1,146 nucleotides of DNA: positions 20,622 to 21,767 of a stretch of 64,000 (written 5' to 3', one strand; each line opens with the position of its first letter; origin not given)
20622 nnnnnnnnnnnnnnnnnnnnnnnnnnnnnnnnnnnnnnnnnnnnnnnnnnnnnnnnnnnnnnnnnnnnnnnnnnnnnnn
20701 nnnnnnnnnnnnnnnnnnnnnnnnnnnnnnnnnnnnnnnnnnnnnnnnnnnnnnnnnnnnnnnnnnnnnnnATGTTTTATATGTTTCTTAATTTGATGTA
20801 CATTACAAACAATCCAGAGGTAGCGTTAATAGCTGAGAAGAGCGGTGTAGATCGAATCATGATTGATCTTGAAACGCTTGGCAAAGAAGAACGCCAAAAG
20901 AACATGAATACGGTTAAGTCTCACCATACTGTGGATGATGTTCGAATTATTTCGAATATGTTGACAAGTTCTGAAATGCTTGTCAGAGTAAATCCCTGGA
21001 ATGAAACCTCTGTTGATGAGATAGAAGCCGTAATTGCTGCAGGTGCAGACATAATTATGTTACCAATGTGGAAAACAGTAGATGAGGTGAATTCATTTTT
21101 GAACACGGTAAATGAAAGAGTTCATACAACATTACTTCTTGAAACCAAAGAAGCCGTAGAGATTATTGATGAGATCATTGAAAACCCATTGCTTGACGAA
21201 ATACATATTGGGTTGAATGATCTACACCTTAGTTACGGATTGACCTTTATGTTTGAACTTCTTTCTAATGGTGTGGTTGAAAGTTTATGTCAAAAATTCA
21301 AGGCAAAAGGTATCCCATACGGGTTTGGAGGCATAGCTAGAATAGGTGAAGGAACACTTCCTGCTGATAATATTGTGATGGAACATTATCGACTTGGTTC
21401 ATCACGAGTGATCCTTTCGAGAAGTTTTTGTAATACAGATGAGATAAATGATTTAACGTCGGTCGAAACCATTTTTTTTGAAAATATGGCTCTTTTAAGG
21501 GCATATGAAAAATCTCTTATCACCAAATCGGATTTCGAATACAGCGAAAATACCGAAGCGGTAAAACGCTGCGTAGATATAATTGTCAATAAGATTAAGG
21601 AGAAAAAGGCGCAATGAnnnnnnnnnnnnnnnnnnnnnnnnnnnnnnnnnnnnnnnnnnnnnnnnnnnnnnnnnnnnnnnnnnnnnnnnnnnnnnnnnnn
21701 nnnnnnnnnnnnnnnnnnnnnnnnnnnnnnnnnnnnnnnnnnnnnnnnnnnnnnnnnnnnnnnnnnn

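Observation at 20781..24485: Aldolase / fold-III decarboxylase / class-IV aminotransferase trio around the initiating transferase: candidate pathway to a non-sugar amine decoration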

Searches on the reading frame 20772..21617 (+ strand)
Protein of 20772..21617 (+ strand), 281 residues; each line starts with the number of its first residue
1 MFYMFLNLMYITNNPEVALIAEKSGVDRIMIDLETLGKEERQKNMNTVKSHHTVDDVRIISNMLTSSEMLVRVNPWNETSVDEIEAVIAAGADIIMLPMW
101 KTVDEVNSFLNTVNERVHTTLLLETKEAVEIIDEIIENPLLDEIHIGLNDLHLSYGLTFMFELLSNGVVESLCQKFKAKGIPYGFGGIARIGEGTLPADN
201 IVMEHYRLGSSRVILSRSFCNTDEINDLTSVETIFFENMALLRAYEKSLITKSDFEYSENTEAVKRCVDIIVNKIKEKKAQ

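Call 4: search_protein_families(library=pfam, proteins=[window:20772-21617:+])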
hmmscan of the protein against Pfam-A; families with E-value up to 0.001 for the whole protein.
window:20772-21617:+ (281 aa): 1 family
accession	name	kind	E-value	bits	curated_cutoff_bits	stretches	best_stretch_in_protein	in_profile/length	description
PF03328.21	HpcH_HpaI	-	1.6e-14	54.2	25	1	12-158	8-161/221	HpcH/HpaI aldolase/citrate lyase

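Call 5: search_protein_families(library=ncbifam, proteins=[window:20772-21617:+], max_evalue=0.01)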
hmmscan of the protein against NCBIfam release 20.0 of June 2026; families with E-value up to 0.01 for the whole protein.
window:20772-21617:+ (281 aa): 6 families
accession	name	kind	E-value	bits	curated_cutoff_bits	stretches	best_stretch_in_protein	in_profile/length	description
TIGR01588.1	citE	equivalog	5e-06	25.8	443.4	1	10-113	8-107/288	citrate (pro-3S)-lyase subunit beta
TIGR03239.1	GarL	equivalog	0.00047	19.8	406.75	1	106-157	128-179/249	2-dehydro-3-deoxyglucarate aldolase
TIGR02311.1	HpaI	equivalog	0.001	18.6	368.8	1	104-157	127-180/249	4-hydroxy-2-oxoheptanedioate aldolase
NF007849.0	PRK10558.1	equivalog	0.0012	18.3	393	1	106-156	135-185/256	2-dehydro-3-deoxyglucarate aldolase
NF007521.0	PRK10128.1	equivalog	0.0023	17.5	441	0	105-157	134-186/267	2-keto-3-deoxy-L-rhamnonate aldolase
NF004886.0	PRK06247.1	subfamily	0.0031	16.3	623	1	27-146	122-239/476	pyruvate kinase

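Call 7: find_homologous_proteins(query=window:20772-21617:+)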
Query window:20772-21617:+ (281 aa): 8000 proteins with E <= 0.001 among 8000 candidates; the best 120 are listed.
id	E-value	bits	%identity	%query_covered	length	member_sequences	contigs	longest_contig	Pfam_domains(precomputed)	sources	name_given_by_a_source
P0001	3.1e-176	602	100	99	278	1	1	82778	PF03328.21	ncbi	-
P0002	3.2e-153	527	87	99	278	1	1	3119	PF03328.21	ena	-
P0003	1.2e-152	525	87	99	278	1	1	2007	PF03328.21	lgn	-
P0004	4.0e-152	523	88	99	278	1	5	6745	PF03328.21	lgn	-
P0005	2.3e-151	521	87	99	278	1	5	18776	PF03328.21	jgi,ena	-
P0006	1.1e-149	515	87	95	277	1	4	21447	PF03328.21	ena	-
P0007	1.8e-149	514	86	99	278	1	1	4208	PF03328.21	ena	-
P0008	2.7e-149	514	87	95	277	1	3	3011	PF03328.21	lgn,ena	-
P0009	3.2e-149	514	87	99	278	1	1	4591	PF03328.21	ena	-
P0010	4.2e-149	513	86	95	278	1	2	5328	PF03328.21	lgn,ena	-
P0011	4.8e-149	513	86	95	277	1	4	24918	PF03328.21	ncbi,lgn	-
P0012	1.0e-148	512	85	98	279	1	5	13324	PF03328.21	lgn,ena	-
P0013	1.2e-148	512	87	95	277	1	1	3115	PF03328.21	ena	-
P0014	1.3e-148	512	85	99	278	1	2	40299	PF03328.21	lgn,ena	-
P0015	1.5e-148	511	86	95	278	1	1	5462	PF03328.21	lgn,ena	-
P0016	6.4e-148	509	85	95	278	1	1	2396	PF03328.21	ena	-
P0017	7.0e-148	509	83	99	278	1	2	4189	PF03328.21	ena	-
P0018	7.6e-148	509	87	96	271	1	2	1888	PF03328.21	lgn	-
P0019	1.1e-147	509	84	99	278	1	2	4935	PF03328.21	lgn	-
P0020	1.2e-147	508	85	98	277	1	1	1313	PF03328.21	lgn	-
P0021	6.8e-147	506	84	99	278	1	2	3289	PF03328.21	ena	-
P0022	6.2e-146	503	83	95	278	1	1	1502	PF03328.21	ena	-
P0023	1.2e-145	502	82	95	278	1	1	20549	PF03328.21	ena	-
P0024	1.8e-145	501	83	99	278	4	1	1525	PF03328.21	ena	-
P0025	2.0e-145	501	83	99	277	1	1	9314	PF03328.21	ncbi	-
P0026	7.6e-145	499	82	99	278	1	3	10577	PF03328.21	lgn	-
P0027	8.2e-145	499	82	98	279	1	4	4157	PF03328.21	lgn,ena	-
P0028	1.3e-144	499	82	95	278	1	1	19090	PF03328.21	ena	-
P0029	3.0e-144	497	81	98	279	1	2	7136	PF03328.21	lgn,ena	-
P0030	3.9e-143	494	80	99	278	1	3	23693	PF03328.21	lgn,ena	-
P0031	1.2e-142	492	81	99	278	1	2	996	PF03328.21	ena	-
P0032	1.2e-140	486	82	98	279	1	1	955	PF03328.21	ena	-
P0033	3.7e-139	481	78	99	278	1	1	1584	PF03328.21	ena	-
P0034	9.4e-139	479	80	98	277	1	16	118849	PF03328.21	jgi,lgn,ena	-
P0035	1.1e-138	479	78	99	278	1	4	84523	PF03328.21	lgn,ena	-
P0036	1.4e-138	479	78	99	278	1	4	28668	PF03328.21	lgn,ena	-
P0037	1.7e-138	479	78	99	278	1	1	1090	PF03328.21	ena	-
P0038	3.7e-138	477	78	99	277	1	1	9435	PF03328.21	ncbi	-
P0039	3.8e-138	477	78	99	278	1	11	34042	PF03328.21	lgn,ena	-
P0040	4.0e-138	477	78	99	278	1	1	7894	PF03328.21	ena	-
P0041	6.2e-138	477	77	99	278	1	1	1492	PF03328.21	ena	-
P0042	7.0e-138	476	78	99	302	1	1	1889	PF03328.21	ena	-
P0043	8.9e-138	476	78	99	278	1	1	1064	PF03328.21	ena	-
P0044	9.2e-138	476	79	99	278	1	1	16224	PF03328.21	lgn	-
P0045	1.1e-137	476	78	99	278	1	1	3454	PF03328.21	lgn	-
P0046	3.7e-137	474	79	99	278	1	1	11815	PF03328.21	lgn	-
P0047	1.1e-136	473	78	99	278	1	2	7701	PF03328.21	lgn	-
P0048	1.2e-136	472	79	99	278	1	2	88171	PF03328.21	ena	-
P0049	1.5e-136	472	77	99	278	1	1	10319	PF03328.21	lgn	-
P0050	1.6e-136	472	78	99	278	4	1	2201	PF03328.21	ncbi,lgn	-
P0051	1.6e-136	472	77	99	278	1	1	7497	PF03328.21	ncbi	-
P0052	3.5e-136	471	77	99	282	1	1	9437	PF03328.21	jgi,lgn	jgi:2-keto-3-deoxy-L-rhamnonate aldolase RhmA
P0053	5.4e-136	470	77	99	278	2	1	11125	PF03328.21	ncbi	-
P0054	5.8e-136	470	77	99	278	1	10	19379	PF03328.21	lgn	-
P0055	6.8e-136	470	79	98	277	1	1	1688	PF03328.21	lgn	-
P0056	8.5e-136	470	77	99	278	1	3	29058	PF03328.21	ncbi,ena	-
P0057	1.1e-135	469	77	99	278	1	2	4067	PF03328.21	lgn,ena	-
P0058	1.9e-135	469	78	99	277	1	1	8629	PF03328.21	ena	-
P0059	2.1e-135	468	77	99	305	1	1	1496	PF03328.21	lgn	-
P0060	5.9e-135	467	76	99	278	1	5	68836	PF03328.21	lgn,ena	-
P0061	6.5e-135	467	76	99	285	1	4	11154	PF03328.21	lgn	-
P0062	6.8e-135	467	76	99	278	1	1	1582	PF03328.21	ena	-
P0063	2.6e-134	465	77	99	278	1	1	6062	PF03328.21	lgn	-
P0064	4.6e-134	464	76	99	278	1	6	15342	PF03328.21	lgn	-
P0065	5.5e-134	464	78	99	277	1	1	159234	PF03328.21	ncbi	-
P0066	5.8e-134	464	76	99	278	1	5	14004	PF03328.21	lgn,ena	-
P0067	1.6e-133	462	75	99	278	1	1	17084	PF03328.21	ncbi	-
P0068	2.1e-133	462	76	99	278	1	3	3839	PF03328.21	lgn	-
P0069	2.6e-133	462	75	98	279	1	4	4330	PF03328.21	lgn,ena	-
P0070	2.8e-133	461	76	98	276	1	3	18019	PF03328.21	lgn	-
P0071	6.0e-133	460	76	99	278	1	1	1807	PF03328.21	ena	-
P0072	7.0e-133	460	76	98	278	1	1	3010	PF03328.21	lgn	-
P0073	7.6e-133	460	77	99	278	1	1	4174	PF03328.21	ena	-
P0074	1.3e-132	459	76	99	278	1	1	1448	PF03328.21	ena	-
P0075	1.7e-132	459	78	98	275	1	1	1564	PF03328.21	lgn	-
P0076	1.7e-132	459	76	99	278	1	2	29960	PF03328.21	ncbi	-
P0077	2.5e-132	458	75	98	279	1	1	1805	PF03328.21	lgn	-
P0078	2.7e-132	458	77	99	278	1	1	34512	PF03328.21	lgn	-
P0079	3.5e-132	458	75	98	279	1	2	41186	PF03328.21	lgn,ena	-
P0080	3.9e-132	458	75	98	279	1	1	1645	PF03328.21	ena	-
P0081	5.1e-132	457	76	99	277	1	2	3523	PF03328.21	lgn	-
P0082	5.6e-132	457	74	99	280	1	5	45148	PF03328.21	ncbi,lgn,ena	-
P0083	6.0e-132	457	78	98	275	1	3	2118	PF03328.21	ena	-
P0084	6.8e-132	457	76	99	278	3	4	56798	PF03328.21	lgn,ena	-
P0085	6.9e-132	457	75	98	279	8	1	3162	PF03328.21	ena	-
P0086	1.0e-131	456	78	97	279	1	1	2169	PF03328.21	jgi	-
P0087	1.4e-131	456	76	99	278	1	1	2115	PF03328.21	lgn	-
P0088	3.0e-131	455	75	99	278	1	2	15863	PF03328.21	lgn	-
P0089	3.1e-131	455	75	98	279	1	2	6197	PF03328.21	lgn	-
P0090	3.2e-131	455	76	98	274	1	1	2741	PF03328.21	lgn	-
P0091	3.3e-131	455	75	99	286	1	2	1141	PF03328.21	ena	-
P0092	4.7e-131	454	76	98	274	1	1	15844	PF03328.21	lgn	-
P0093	6.9e-131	454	76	99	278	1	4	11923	PF03328.21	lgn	-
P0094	7.4e-131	453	78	98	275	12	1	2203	PF03328.21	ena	-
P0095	1.2e-130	453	76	98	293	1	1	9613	PF03328.21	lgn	-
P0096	1.3e-130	453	77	98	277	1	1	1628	PF03328.21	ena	-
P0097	5.5e-130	451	75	98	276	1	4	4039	PF03328.21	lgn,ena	-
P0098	7.2e-130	450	75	98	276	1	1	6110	PF03328.21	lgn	-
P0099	1.5e-129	449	74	97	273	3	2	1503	PF03328.21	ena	-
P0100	1.6e-129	449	74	98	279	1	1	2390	PF03328.21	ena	-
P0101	2.1e-129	449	74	98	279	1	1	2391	PF03328.21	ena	-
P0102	2.3e-129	449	74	99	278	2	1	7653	PF03328.21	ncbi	-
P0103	2.5e-129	448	75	99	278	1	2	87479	PF03328.21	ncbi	-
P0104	4.1e-129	448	75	98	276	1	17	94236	PF03328.21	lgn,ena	-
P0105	4.8e-129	448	74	99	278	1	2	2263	PF03328.21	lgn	-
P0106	5.1e-129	447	75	98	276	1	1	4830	PF03328.21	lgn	-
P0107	5.2e-129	447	74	99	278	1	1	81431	PF03328.21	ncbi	-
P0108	5.8e-129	447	75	98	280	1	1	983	PF03328.21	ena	-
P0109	9.4e-129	447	75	98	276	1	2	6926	PF03328.21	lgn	-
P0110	1.1e-128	446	74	99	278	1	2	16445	PF03328.21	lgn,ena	-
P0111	1.2e-128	446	73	99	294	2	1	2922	PF03328.21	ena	-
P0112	1.2e-128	446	75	98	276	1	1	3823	PF03328.21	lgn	-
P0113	1.3e-128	446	74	98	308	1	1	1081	PF03328.21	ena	-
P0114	1.3e-128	446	72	99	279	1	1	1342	PF03328.21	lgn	-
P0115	1.8e-128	446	75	98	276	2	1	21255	PF03328.21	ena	-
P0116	3.0e-128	445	75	98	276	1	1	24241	PF03328.21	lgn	-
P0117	3.5e-128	445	74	98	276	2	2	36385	PF03328.21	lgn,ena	-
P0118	4.7e-128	444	75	98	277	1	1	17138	PF03328.21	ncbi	-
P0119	5.1e-128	444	72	99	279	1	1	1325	PF03328.21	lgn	-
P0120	5.1e-128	444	74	98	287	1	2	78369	PF03328.21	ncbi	-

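Call 8: find_encoding_contigs(protein=P0001, flank=10000, max_places=3)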
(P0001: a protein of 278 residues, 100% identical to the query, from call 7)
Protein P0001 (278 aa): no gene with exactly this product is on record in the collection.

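Call 9: find_encoding_contigs(protein=P0065, flank=8000, max_places=3)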
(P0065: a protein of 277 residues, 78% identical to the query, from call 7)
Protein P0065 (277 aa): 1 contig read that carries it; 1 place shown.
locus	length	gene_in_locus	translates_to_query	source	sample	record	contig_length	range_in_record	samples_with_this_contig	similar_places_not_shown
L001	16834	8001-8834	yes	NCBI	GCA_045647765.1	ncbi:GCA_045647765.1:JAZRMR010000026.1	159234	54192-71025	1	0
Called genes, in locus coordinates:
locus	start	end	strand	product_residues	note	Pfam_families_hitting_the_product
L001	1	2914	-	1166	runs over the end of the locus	PF01855:POR_N, PF17147:PFOR_II, PF01558:POR, PF10371:EKR, PF00037:Fer4 (weak), PF12838:Fer4_7, PF13484:Fer4_16 (weak), PF02775:TPP_enzyme_C, +2 more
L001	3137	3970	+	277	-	PF00005:ABC_tran, PF02463:SMC_N, PF13304:AAA_21 (faint), PF27471:EcfA1_C (faint)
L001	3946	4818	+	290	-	PF02463:SMC_N (weak), PF00005:ABC_tran, PF13304:AAA_21 (weak)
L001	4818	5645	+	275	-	PF02361:CbiQ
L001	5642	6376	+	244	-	PF01416:PseudoU_synth_1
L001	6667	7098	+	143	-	PF00572:Ribosomal_L13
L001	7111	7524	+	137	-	PF00380:Ribosomal_S9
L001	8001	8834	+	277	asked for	PF03328:HpcH_HpaI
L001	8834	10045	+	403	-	PF00278:Orn_DAP_Arg_deC (weak), PF02784:Orn_Arg_deC_N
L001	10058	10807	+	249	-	PF02397:Bac_transf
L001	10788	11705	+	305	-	PF01063:Aminotran_4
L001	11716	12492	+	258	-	PF13506:Glyco_transf_21, PF00535:Glycos_transf_2, PF10111:Glyco_tranf_2_2, PF13641:Glyco_tranf_2_3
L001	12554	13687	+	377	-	PF13439:Glyco_transf_4, PF00534:Glycos_transf_1, PF13692:Glyco_trans_1_4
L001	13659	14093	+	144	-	PF00132:Hexapep, PF14602:Hexapep_2 (weak)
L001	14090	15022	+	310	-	PF00535:Glycos_transf_2, PF10111:Glyco_tranf_2_2, PF13641:Glyco_tranf_2_3, PF13632:Glyco_trans_2_3 (weak)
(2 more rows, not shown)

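Call 10: find_encoding_contigs(protein=P0034, flank=8000, max_places=4)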
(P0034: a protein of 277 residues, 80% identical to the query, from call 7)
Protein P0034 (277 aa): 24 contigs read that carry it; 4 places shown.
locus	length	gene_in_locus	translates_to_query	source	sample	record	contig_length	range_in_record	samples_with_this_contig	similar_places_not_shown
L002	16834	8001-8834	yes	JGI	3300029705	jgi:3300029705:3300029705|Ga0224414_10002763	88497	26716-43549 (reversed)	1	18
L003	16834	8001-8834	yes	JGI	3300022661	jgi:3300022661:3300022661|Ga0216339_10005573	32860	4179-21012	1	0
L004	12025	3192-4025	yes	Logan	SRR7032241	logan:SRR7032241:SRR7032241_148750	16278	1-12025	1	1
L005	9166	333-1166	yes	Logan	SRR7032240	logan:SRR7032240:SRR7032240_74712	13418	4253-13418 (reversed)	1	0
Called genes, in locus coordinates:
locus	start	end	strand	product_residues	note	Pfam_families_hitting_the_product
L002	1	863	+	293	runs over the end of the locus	PF03419:Peptidase_U4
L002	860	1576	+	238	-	PF04542:Sigma70_r2, PF04545:Sigma70_r4, PF01381:HTH_3 (weak)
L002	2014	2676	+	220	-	PF06971:Put_DNA-bind_N, PF02629:CoA_binding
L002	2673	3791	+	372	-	PF00395:SLH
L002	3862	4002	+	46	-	-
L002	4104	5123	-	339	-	PF00106:adh_short (weak), PF01073:3Beta_HSD, PF01370:Epimerase, PF02719:Polysacc_synt_2, PF04321:RmlD_sub_bind (weak), PF08659:KR (weak), PF13460:NAD_binding_10 (weak), PF16363:GDP_Man_Dehyd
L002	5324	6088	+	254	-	PF02706:Wzz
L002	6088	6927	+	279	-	PF10609:ParA, PF01656:CbiA, PF09140:MipZ (weak), PF13614:AAA_31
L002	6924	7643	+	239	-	PF19567:CpsB_CapC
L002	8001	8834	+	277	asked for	PF03328:HpcH_HpaI (weak)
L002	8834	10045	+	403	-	PF02784:Orn_Arg_deC_N, PF00278:Orn_DAP_Arg_deC (weak)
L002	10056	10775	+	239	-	PF02397:Bac_transf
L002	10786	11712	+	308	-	PF01063:Aminotran_4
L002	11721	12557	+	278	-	PF00535:Glycos_transf_2, PF10111:Glyco_tranf_2_2 (weak), PF13641:Glyco_tranf_2_3 (faint)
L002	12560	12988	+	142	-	PF01467:CTP_transf_like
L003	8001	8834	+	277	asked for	PF03328:HpcH_HpaI (weak)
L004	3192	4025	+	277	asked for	PF03328:HpcH_HpaI (weak)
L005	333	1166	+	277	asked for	PF03328:HpcH_HpaI (weak)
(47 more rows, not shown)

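Call 29: fold_search(model_id=the predicted structure, library=pdb)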
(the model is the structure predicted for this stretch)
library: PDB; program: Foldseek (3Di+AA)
matches with E <= 10: 1787; with E <= 0.001: 609
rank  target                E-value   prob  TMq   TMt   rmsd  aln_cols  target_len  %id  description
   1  2vws_A                1.1e-08  1.00  0.59  0.64   4.1       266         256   17  Crystal structure of YfaU, a metal ion dependent class II aldolase from Escherichia coli K12 (released 2008-09-09)
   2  3qz6                  1.8e-08  1.00  0.58  0.62   5.3       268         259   14  The crystal structure of HpcH/HpaI aldolase from Desulfitobacterium hafniense DCB-2 (released 2011-03-16)
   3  7ueh_E                2.8e-08  1.00  0.61  0.46   7.1       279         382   12  Pyruvate kinase from Zymomonas mobilis (released 2023-03-29)
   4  2v5j_B                3.2e-08  1.00  0.59  0.62   4.0       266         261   15  Apo Class II aldolase HpcH (released 2007-10-02)
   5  4mf4_E                3.4e-08  1.00  0.54  0.58   5.7       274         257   16  Crystal structure of a HpcH/Hpal aldolase/citrate lyase family protein from Burkholderia cenocepacia J2315 (released 2013-09-04)
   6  7eth_A                4.0e-08  1.00  0.55  0.61   5.4       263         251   19  Crystal structure of AbHpaI-Zn-pyruvate-propionaldehyde complex, Class II aldolase, HpaI from Acinetobacter baumannii (released 2021-11-03)
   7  2v5j_A                4.0e-08  1.00  0.57  0.59   8.7       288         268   15  Apo Class II aldolase HpcH (released 2007-10-02)
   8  4b5w_A                5.0e-08  1.00  0.59  0.64   4.2       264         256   15  Crystal structures of divalent metal dependent pyruvate aldolase R70A mutant, HpaI, in complex with pyruvate (released 2012-08-29)
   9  4b5w_F                5.3e-08  1.00  0.59  0.64   3.7       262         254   15  Crystal structures of divalent metal dependent pyruvate aldolase R70A mutant, HpaI, in complex with pyruvate (released 2012-08-29)
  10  6tth_A                6.3e-08  1.00  0.60  0.42   5.1       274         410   11  PKM2 in complex with L-threonine (released 2020-01-15)
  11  3qv7_C                6.3e-08  1.00  0.57  0.41  10.0       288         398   14  Crystal structure of Leishmania mexicana pyruvate kinase(LmPYK)in complex with ponceau S and acid blue 25. (released 2011-06-29)
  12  4b5w_E                7.5e-08  1.00  0.57  0.62   3.2       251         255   16  Crystal structures of divalent metal dependent pyruvate aldolase R70A mutant, HpaI, in complex with pyruvate (released 2012-08-29)
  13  2v5k_A                8.4e-08  1.00  0.58  0.62   4.3       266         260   15  Class II aldolase HpcH - magnesium - oxamate complex (released 2007-10-02)
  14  4b5s_A                1.1e-07  1.00  0.59  0.65   4.1       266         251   15  Crystal structures of divalent metal dependent pyruvate aldolase, HpaI, in complex with pyruvate (released 2012-08-29)
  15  7v8t_A                1.1e-07  1.00  0.59  0.64   4.2       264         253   14  Crystal structure of class II pyruvate aldolase from Pseudomonas aeruginosa. (released 2022-08-24)
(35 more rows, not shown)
